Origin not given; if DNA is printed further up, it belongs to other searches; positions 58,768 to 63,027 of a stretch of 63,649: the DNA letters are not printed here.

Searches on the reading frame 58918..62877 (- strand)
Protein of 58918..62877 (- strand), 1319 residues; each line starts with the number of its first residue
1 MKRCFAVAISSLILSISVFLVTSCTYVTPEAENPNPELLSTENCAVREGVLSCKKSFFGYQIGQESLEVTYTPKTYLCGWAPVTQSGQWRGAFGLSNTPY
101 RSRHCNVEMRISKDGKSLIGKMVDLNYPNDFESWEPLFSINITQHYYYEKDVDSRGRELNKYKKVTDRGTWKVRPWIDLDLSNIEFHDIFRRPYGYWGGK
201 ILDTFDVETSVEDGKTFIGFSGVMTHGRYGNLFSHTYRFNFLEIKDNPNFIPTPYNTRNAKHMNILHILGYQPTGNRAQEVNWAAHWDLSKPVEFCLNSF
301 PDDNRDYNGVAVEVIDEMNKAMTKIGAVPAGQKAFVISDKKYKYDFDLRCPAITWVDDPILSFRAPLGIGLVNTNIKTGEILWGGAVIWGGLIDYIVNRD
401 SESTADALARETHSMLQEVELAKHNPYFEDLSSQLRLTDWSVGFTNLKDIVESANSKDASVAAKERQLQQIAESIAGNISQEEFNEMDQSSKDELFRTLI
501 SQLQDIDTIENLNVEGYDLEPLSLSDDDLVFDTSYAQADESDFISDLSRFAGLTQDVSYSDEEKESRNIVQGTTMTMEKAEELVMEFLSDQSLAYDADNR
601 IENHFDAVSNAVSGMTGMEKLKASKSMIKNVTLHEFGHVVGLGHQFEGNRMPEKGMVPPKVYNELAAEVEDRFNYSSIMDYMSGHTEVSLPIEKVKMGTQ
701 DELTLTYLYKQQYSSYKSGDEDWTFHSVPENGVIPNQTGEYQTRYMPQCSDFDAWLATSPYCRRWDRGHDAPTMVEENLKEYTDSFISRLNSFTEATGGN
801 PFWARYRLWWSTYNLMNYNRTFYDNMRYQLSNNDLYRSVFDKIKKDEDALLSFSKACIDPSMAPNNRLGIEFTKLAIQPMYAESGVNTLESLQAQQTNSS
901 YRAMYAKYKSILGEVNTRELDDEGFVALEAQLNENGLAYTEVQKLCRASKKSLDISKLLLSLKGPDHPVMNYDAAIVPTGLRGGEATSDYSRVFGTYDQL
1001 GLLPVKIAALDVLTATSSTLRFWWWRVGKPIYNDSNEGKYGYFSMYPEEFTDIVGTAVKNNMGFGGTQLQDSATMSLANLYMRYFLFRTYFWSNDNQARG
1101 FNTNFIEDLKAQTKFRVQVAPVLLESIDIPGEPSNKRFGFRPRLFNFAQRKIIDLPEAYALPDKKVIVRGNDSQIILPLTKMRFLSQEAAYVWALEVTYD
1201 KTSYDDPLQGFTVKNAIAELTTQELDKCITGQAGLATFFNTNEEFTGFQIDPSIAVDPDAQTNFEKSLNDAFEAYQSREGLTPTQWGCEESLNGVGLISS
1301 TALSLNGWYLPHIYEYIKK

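Call 43: search_protein_families(library=pfam, proteins=[window:58918-62877:-], max_evalue=0.00001)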
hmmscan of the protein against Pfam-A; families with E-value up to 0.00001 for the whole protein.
window:58918-62877:- (1319 aa): 1 family
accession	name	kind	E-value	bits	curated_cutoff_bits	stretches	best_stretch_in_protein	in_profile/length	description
PF16313.11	DUF4953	-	1.1e-06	28.5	24.2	1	623-818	8-194/316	Met-zincin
